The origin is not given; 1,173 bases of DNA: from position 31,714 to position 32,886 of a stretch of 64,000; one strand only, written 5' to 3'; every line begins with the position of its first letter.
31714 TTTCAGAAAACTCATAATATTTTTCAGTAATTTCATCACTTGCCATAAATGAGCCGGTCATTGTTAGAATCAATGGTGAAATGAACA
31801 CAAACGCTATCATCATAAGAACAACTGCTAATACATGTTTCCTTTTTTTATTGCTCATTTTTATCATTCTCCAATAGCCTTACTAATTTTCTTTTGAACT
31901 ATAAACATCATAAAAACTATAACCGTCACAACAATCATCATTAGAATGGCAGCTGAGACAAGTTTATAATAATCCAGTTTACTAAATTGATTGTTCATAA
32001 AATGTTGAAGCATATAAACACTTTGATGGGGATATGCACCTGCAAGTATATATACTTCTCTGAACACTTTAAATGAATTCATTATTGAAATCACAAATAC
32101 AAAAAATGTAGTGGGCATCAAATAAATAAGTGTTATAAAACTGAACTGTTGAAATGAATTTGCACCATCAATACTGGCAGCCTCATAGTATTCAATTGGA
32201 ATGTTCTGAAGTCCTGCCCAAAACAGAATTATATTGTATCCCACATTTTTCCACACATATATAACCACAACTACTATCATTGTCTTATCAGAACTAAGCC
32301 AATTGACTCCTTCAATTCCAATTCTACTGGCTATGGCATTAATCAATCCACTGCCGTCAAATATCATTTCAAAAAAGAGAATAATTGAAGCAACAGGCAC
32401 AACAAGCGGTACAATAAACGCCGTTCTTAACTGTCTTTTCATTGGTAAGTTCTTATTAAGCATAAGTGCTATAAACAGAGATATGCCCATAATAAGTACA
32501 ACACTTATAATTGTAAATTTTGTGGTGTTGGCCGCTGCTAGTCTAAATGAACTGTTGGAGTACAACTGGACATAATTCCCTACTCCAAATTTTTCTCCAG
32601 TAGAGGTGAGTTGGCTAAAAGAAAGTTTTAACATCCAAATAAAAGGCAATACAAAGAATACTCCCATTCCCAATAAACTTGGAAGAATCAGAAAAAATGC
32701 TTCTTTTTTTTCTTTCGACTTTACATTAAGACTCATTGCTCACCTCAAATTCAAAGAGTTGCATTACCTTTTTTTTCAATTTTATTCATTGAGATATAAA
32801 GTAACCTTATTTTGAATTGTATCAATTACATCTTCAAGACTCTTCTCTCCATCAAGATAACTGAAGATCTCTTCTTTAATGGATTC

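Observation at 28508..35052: Chimeric operon: sugar ABC importer components fused to HlyD adaptor + MacB/FtsX-like permease, no ATPase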

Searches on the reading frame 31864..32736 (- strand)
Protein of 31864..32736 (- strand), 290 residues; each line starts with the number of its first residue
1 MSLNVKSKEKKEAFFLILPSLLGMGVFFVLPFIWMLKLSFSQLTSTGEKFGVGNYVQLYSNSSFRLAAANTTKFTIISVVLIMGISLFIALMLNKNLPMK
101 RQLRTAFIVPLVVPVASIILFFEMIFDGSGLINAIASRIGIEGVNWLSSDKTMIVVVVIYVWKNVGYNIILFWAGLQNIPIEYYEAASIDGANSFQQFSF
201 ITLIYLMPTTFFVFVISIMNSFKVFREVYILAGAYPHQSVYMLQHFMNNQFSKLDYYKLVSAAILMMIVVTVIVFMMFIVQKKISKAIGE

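Call 3: search_protein_families(library=pfam, proteins=[window:31864-32736:-], max_evalue=0.01)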
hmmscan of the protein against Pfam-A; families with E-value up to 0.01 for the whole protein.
window:31864-32736:- (290 aa): 1 family
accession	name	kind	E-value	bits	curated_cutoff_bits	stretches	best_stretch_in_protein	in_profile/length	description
PF00528.27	BPD_transp_1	-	8.6e-16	58.6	26.4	1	84-285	3-183/184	Binding-protein-dependent transport system inner membrane component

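Call 4: search_protein_families(library=ncbifam, proteins=[window:31864-32736:-], max_evalue=0.01)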
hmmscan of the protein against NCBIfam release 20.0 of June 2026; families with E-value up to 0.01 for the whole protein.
window:31864-32736:- (290 aa): 12 families
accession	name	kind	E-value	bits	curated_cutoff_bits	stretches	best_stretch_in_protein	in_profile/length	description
NF007852.0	PRK10561.1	equivalog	2.6e-27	96.5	335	1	13-284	14-292/295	sn-glycerol-3-phosphate ABC transporter permease UgpA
NF040931.1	ABC_arch_GlcT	equivalog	7.4e-19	68.4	360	1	17-279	2-268/278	glucose ABC transporter permease GlcT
NF008232.0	PRK10999.1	equivalog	5.6e-15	55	392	1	70-236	289-458/520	maltose ABC transporter permease MalF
TIGR01581.1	Mo_ABC_porter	hypoth_equivalog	9.7e-10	38.3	210.3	1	71-273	26-222/225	ABC transporter permease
NF008208.0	PRK10971.1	equivalog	9.7e-07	28.5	415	1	22-288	17-274/277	sulfate/thiosulfate ABC transporter permease CysT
TIGR02141.1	modB_ABC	equivalog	1.2e-06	28.4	182.6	1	72-279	4-204/208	molybdate ABC transporter permease subunit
TIGR02139.1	permease_CysT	equivalog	1.7e-06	27.8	246.1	1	34-284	18-262/265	sulfate ABC transporter permease subunit CysT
NF006953.0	PRK09433.1-4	equivalog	4.7e-06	25.8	970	1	53-288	41-268/536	thiamine/thiamine pyrophosphate ABC transporter permease ThiP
NF006955.0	PRK09433.2-3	equivalog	6.9e-06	25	801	1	46-278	37-261/543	thiamine/thiamine pyrophosphate ABC transporter permease ThiP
TIGR00969.1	3a0106s02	subfamily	3.6e-05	23.4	240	1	22-281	20-270/272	sulfate ABC transporter permease subunit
NF043074.1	MMSYN1_0196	equivalog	7.6e-05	22.1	350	1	8-288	5-266/277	spermidine/putrescine ABC transporter permease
NF006951.0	PRK09433.1-2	equivalog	0.00019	20.1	788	1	74-287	62-267/535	thiamine/thiamine pyrophosphate ABC transporter permease ThiP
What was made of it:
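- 31864..32736 (-): Permease A, 290 aa, MalF/UgpA/SugA-type type-I importer TMD. Its EAA loop reads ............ Calls 3 and 4.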

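Call 54: find_related_loci(query=A6, collection=genome_contigs, flank=8000)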
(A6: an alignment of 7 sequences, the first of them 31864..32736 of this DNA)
Query A6 (290 aa) in genome_contigs; peptide patterns used: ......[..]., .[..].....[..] (x = any residue, [..] = any of these).
600 stretches matched a pattern (row limit reached: there are more); 571 encode a relative of the query (tblastn E <= 1e-3); the best 80 are kept; 80 distinct loci.
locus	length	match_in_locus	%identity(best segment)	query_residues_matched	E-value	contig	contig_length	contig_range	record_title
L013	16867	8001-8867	56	1-289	3e-103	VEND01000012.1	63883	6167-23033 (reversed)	MAG: Bacillota bacterium isolate MES16 c_000000000313, whole genome shotgun sequence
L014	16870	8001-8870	56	1-290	3e-101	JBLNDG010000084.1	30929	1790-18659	MAG: Caulobacteraceae bacterium isolate MAG105 PRJNA950955_bin14_renamed_83, whole genome shotgun sequence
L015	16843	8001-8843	57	8-288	5e-98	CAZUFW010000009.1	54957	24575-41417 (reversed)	MAG TPA_asm: uncultured Clostridia bacterium isolate binchicken_co152_45 genome assembly, contig: NODE_683_length_54957_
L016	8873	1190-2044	55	6-290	6e-97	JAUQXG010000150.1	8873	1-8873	MAG: Lutispora sp. isolate BIN23 contig_84290, whole genome shotgun sequence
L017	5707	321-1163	56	8-288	2e-95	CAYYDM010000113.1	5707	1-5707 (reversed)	MAG TPA_asm: uncultured Clostridia bacterium isolate binchicken_co158_154 genome assembly, contig: NODE_11403_length_570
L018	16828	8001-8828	50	8-283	4e-92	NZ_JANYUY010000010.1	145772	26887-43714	Paenibacillus doosanensis strain CAU 1055 Scaffold10_1, whole genome shotgun sequence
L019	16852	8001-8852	51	4-288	3e-91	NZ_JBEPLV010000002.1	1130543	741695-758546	Paenibacillus favisporus strain DSM 17253 Ga0480242_02, whole genome shotgun sequence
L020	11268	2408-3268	49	2-288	5e-91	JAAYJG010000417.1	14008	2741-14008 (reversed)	MAG: Ruminiclostridium sp. isolate AS10tlH2TH_247 266026_AS10, whole genome shotgun sequence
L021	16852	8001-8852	51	5-288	2e-88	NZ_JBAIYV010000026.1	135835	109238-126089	Desulfotomaculum sp. 1211_IL3151 NODE_11_length_135835_cov_20.427189, whole genome shotgun sequence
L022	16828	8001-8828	49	8-283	8e-88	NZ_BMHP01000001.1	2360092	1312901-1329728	Paenibacillus nasutitermitis strain CGMCC 1.15178 sequence01, whole genome shotgun sequence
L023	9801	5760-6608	50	6-288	8e-87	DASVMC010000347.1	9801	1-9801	MAG TPA_asm: Niabella sp. isolate SMAG_U3090 k141_693308, whole genome shotgun sequence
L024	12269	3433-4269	48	8-286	2e-86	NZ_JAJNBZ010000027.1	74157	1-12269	Paenibacillus profundus strain YoMME NODE_27_length_74157_cov_90.897884, whole genome shotgun sequence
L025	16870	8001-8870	48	4-289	1e-86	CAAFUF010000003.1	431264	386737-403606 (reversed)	MAG TPA_asm: Paenibacillaceae bacterium, isolate HGM11183, WGS project CAAFUF010000000 data, contig: SRS311478_6_k119_45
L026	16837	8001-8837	47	8-286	4e-86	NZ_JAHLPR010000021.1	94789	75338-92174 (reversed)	Paenibacillus sp. MSJ-34 M-34_ctg0021, whole genome shotgun sequence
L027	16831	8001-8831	48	7-283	4e-86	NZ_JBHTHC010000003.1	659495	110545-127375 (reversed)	Paenibacillus sp. GCM10027626 strain CGMCC 1.60098 GCM70027626_41, whole genome shotgun sequence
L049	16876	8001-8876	50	1-289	2e-83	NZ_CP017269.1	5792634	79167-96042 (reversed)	Geosporobacter ferrireducens strain IRF9 chromosome, complete genome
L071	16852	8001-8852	50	5-288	7e-79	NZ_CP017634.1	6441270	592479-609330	Candidatus Formimonas warabiya strain DCMF chromosome, complete genome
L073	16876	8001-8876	49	1-289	1e-78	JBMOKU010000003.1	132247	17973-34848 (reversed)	MAG: Bacillota bacterium isolate Betzabe_MAG006 MAG006_3, whole genome shotgun sequence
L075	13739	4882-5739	44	5-290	2e-78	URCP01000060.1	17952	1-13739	uncultured Clostridiales bacterium isolate UMGS874 genome assembly, contig: NODE_1956_length_17952_cov_3.347469, whole g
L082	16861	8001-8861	44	6-288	6e-78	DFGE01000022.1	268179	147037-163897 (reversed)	MAG TPA_asm: Clostridiales bacterium UBA3758 UBA3758_contig_2106, whole genome shotgun sequence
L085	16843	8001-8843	45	8-288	8e-78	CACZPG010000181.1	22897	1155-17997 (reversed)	MAG: uncultured Lachnospiraceae bacterium isolate RUG12819 genome assembly, contig: RUG12819_asm_181, whole genome shotg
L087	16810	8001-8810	46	19-288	1e-77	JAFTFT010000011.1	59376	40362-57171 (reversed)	MAG: Oscillospiraceae bacterium isolate RGIG3778 Roe_deer_Abomasum-4__c919, whole genome shotgun sequence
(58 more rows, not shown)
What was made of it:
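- Tried and rejected: Switching to the well-conserved permease A alignment worked (call 54).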

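Call 60: search_protein_families(library=pfam, proteins=[L016:5588-6685:+, L071:12573-13703:+, L015:12450-13550:+, L019:9773-10912:+, L019:10955-12334:+, L019:12315-13694:+, L018:9770-10945:+, L018:10982-12337:+], max_evalue=0.001)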
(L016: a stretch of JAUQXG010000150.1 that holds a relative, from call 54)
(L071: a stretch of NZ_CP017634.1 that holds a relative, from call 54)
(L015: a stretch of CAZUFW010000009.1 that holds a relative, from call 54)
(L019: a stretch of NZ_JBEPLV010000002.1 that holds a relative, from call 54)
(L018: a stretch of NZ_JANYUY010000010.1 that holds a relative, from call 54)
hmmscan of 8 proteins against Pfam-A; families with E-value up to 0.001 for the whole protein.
L016:5588-6685:+ (365 aa): 10 families
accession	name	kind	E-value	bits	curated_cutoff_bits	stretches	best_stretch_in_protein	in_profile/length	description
PF00005.33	ABC_tran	-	2.4e-34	119.3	25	1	20-162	1-136/137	ABC transporter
PF17912.7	OB_MalK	-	1.1e-13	52.3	27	1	236-292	1-53/53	MalK OB fold domain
PF08402.16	TOBE_2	-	2e-07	31.4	21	1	285-356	1-76/76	TOBE domain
PF02463.25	SMC_N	-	5.1e-07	29.8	40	1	10-205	3-209/220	RecF/RecN/SMC N terminal domain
PF13304.12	AAA_21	-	8.1e-07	29.8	27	0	123-195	226-300/304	AAA domain, putative AbiEii toxin, Type IV TA system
PF03215.21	Rad17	-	5e-05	23.8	23.8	1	20-103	35-119/186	Rad17 P-loop domain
PF13401.12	AAA_22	-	0.00017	22.4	27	1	29-57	4-32/130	AAA domain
PF13175.12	AAA_15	-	0.00034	20.8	32.1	1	9-112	3-100/374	AAA ATPase domain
PF20720.3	nSTAND3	-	0.00059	20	27.2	0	27-51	14-38/155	Novel STAND NTPase 3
PF00004.35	AAA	-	0.0006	20.7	21.2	0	33-84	1-52/131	ATPase family associated with various cellular activities (AAA)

L071:12573-13703:+ (376 aa): 10 families
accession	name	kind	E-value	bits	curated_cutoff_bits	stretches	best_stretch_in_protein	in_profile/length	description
PF00005.33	ABC_tran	-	7.5e-33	114.5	25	1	21-162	2-136/137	ABC transporter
PF17912.7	OB_MalK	-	5.8e-13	49.9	27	1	236-292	1-53/53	MalK OB fold domain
PF08402.16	TOBE_2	-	2.9e-08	34.2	21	1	285-360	1-76/76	TOBE domain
PF02463.25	SMC_N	-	7.2e-07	29.3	40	1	29-211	23-217/220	RecF/RecN/SMC N terminal domain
PF03215.21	Rad17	-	4.1e-06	27.3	23.8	1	24-127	39-141/186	Rad17 P-loop domain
PF13304.12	AAA_21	-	6.9e-06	26.8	27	0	33-54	2-23/304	AAA domain, putative AbiEii toxin, Type IV TA system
PF13401.12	AAA_22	-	0.00016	22.4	27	1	29-56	4-31/130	AAA domain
PF03459.23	TOBE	-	0.0006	20.4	22.3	0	306-358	6-63/64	TOBE domain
PF20703.3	nSTAND1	-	0.0007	19.8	27.1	1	10-53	13-54/379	Novel STAND NTPase 1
PF24389.1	ORC-CDC6-like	-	0.00084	18.6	27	0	28-50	30-52/571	ORC-CDC6-like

L015:12450-13550:+ (366 aa): 7 families
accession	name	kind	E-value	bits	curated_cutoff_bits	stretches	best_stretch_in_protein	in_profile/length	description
PF00005.33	ABC_tran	-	2.3e-32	112.9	25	1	21-162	2-136/137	ABC transporter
PF17912.7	OB_MalK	-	9.9e-09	36.4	27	1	236-292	1-53/53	MalK OB fold domain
PF02463.25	SMC_N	-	4.2e-06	26.8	40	1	29-199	23-205/220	RecF/RecN/SMC N terminal domain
PF08402.16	TOBE_2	-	4.5e-06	27.1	21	1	285-355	1-76/76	TOBE domain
PF13304.12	AAA_21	-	5.4e-06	27.1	27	0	130-195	233-300/304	AAA domain, putative AbiEii toxin, Type IV TA system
PF03215.21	Rad17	-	9e-06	26.2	23.8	1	21-126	36-140/186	Rad17 P-loop domain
PF13401.12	AAA_22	-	4.4e-05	24.2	27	1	29-74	4-33/130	AAA domain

L019:9773-10912:+ (379 aa): 4 families
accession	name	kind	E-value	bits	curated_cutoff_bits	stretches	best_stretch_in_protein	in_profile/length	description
PF16576.10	HlyD_D23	-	1.5e-14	54.2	30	1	56-253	3-186/214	Barrel-sandwich domain of CusB or HlyD membrane-fusion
PF13437.12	HlyD_3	-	1.2e-09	39.3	22.2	1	176-256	1-81/106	HlyD family secretion protein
PF00364.28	Biotin_lipoyl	-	2e-05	24.7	22.1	0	81-103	16-38/73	Biotin-requiring enzyme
PF13533.13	Biotin_lipoyl_2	-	8.7e-05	22.7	29.8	0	83-100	13-30/32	Biotin-lipoyl like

L019:10955-12334:+ (459 aa): 1 family
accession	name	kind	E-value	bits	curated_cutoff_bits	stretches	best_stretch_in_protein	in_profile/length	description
PF12704.14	MacB_PCD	-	4.2e-18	66.8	27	1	9-186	11-179/207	MacB-like periplasmic core domain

L019:12315-13694:+ (459 aa): 2 families
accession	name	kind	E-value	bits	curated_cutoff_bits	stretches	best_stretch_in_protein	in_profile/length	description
PF01547.30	SBP_bac_1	-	9.5e-21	75.5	26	1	63-357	10-306/307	Bacterial extracellular solute-binding protein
PF13416.11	SBP_bac_8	-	6.9e-14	52.7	27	1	101-358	16-250/279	Bacterial extracellular solute-binding protein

L018:9770-10945:+ (391 aa): 5 families
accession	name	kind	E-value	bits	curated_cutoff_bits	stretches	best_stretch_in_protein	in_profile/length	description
PF16576.10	HlyD_D23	-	7.2e-11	42.2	30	1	57-255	3-185/214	Barrel-sandwich domain of CusB or HlyD membrane-fusion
PF13437.12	HlyD_3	-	1.9e-10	41.8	22.2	1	178-260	2-79/106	HlyD family secretion protein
PF13533.13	Biotin_lipoyl_2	-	2.1e-05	24.6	29.8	0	81-103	10-32/32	Biotin-lipoyl like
PF12700.13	HlyD_2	-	7.3e-05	22.1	25.1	0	14-129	9-121/416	HlyD family secretion protein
PF00364.28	Biotin_lipoyl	-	0.00042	20.5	22.1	0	79-100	15-34/73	Biotin-requiring enzyme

L018:10982-12337:+ (451 aa): 2 families
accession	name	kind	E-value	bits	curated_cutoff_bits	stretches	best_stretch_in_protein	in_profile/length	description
PF01547.30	SBP_bac_1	-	5e-14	53.4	26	1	49-349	6-306/307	Bacterial extracellular solute-binding protein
PF13416.11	SBP_bac_8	-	4.1e-08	33.8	27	1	84-349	12-249/279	Bacterial extracellular solute-binding protein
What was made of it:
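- On Membrane-fusion / periplasmic adaptor protein (HlyD/MacA/YknX): The orthologue in L019 passes the HlyD_D23 cut-off (54.2 against 30 bits) and the HlyD_3 cut-off (39.3 against 22.2 bits) (call 60).
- The three I scanned have ABC_tran + OB_MalK + TOBE_2 (call 60).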

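Call 65: search_solved_structures(query=L019:12315-13694:+, max_evalue=0.01)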
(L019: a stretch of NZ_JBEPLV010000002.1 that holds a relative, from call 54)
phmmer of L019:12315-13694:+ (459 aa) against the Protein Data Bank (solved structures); distinct sequences matched with E-value up to 0.01: 7.
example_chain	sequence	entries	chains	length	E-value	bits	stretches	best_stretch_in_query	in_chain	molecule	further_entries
7x0o_A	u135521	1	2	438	9.9e-13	51.2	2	332-459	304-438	CbpC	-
5f7v_A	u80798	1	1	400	6.4e-08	35.3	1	110-260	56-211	Lmo0181 protein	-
5z6b_A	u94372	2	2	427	4.7e-07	32.5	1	119-355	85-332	Putative ABC transporter substrate-binding protein YesO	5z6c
4r6k_A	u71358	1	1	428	4.8e-07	32.4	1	119-355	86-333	SOLUTE-BINDING PROTEIN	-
4rk2_A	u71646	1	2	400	8.7e-06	28.3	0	106-217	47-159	Putative sugar ABC transporter, substrate-binding protein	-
4r9f_A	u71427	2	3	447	0.00016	24.1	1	9-200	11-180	MBP1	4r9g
4qrz_A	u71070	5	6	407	0.00039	22.8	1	109-354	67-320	ABC-TYPE SUGAR TRANSPORTER | ABC transporter, substrate binding protein (Sugar)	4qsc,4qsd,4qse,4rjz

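Call 66: search_solved_structures(query=A6, max_evalue=0.00001)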
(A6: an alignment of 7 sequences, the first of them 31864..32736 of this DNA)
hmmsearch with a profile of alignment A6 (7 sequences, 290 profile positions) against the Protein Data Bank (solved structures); distinct sequences matched with E-value up to 0.00001: 6.
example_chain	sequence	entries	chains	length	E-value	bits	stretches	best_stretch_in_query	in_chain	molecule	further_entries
7cad_A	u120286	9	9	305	5.3e-29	104.9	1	5-280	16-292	ABC sugar transporter, permease component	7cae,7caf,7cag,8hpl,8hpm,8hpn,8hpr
4tqu_M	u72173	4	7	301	5.1e-26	95.1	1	13-286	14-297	AlgM1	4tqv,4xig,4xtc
8ja7_A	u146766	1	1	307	5e-25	91.8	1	6-279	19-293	Trehalose transport system permease protein SugA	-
3fh6_F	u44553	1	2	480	2.6e-23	86.2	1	50-233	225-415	Maltose transport system permease protein malF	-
2r6g_F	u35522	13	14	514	3.1e-23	86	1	50-233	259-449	Maltose transport system permease protein malF | Maltose transporter subunit; membrane component of ABC superfamily | Maltose/maltodextrin transport system perm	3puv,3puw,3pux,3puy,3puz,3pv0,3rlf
9nxc_H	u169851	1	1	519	4.9e-23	85.3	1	50-233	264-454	Maltose/maltodextrin transport system permease protein MalF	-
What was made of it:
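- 31864..32736 (-): The A6 profile against PDB hit 7cad chain A (deposited name 'ABC sugar transporter, permease component'; 5e-29), AlgM1 and MalF (call 66).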

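Call 69: search_protein_families(library=pfam, proteins=[L087:9728-11908:+, L075:6864-9038:+, L085:10136-12034:+, L018:12366-14531:+, L071:6577-7551:+, L019:6571-7845:+, L019:5885-6571:+, L082:5350-7830:+, L073:12529-14916:+, L082:11541-12617:+], max_evalue=0.001)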
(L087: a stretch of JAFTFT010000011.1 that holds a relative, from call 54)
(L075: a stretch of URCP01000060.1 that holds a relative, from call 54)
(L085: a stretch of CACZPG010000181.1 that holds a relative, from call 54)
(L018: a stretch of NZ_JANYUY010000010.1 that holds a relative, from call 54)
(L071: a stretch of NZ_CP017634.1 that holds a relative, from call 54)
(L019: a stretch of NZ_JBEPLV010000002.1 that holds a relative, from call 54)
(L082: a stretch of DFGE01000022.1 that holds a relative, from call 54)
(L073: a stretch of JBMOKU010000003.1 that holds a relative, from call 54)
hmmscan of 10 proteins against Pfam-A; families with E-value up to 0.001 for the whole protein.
L087:9728-11908:+ (726 aa): 3 families
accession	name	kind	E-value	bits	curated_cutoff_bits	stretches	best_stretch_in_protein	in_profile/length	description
PF13437.12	HlyD_3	-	1.1e-08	36.1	22.2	1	533-624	1-93/106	HlyD family secretion protein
PF13533.13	Biotin_lipoyl_2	-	1.7e-06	28.1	29.8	1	76-96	11-31/32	Biotin-lipoyl like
PF00364.28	Biotin_lipoyl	-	1.3e-05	25.4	22.1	0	73-96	50-73/73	Biotin-requiring enzyme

L075:6864-9038:+ (724 aa): 2 families
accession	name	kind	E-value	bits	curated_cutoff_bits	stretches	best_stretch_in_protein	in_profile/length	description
PF13437.12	HlyD_3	-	2.8e-08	34.9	22.2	1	532-636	1-105/106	HlyD family secretion protein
PF18595.6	Nuf2_DHR10-like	-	0.00025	21.5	28.4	1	139-205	47-113/117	Nuf2, DHR10-like domain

L085:10136-12034:+ (632 aa): 4 families
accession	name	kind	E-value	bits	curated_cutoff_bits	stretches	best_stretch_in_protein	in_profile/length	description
PF13437.12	HlyD_3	-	3.4e-08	34.6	22.2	1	442-535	2-97/106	HlyD family secretion protein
PF00364.28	Biotin_lipoyl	-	5.2e-08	33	22.1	0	441-470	44-73/73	Biotin-requiring enzyme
PF13533.13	Biotin_lipoyl_2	-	3.2e-07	30.5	29.8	1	83-109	7-31/32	Biotin-lipoyl like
PF16576.10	HlyD_D23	-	0.00076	19.3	30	1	405-501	77-171/214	Barrel-sandwich domain of CusB or HlyD membrane-fusion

L018:12366-14531:+ (721 aa): 0 families

L071:6577-7551:+ (324 aa): 3 families
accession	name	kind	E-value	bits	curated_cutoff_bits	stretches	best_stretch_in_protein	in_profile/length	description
PF00768.25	Peptidase_S11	-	1e-49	169.6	27.6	1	65-302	5-238/239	D-alanyl-D-alanine carboxypeptidase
PF13354.11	Beta-lactamase2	-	0.00014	21.7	22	1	84-219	10-144/214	Beta-lactamase enzyme family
PF02113.21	Peptidase_S13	-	0.00074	18.8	22.8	0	76-113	21-59/444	D-Ala-D-Ala carboxypeptidase 3 (S13) family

L019:6571-7845:+ (424 aa): 3 families
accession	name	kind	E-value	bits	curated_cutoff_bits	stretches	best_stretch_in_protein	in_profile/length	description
PF02518.31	HATPase_c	-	8.9e-29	100.6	26.4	1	310-418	1-109/111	Histidine kinase-, DNA gyrase B-, and HSP90-like ATPase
PF00512.31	HisKA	-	3.8e-11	43.3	26.9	1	200-265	2-65/66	His Kinase A (phospho-acceptor) domain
PF13589.12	HATPase_c_3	-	7.6e-06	26.4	25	1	322-420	10-109/137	Histidine kinase-, DNA gyrase B-, and HSP90-like ATPase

L019:5885-6571:+ (228 aa): 2 families
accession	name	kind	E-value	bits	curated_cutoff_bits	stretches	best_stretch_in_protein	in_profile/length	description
PF00072.30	Response_reg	-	4.8e-31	107.6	30.2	1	6-116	1-111/111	Response regulator receiver domain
PF00486.34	Trans_reg_C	-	9.3e-24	83.7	26.2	1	149-224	1-77/77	Transcriptional regulatory protein, C terminal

L082:5350-7830:+ (826 aa): 1 family
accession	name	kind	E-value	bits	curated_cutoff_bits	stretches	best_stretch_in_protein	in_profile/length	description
PF01547.30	SBP_bac_1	-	8.7e-09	36.2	26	1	452-703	32-306/307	Bacterial extracellular solute-binding protein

L073:12529-14916:+ (795 aa): 4 families
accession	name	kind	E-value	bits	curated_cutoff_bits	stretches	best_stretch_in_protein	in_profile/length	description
PF01547.30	SBP_bac_1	-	1.6e-26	94.4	26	1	375-668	12-306/307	Bacterial extracellular solute-binding protein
PF13416.11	SBP_bac_8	-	3.8e-18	66.7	27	1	379-673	4-254/279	Bacterial extracellular solute-binding protein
PF07494.17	Reg_prop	-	3.4e-06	27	20.4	0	154-173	2-21/24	Two component regulator propeller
PF01436.27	NHL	-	0.00015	22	20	0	161-178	6-22/28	NHL repeat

L082:11541-12617:+ (358 aa): 1 family
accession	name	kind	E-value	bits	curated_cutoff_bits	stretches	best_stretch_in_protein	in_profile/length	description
PF12704.14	MacB_PCD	-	7.2e-07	30.1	27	1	109-213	80-180/207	MacB-like periplasmic core domain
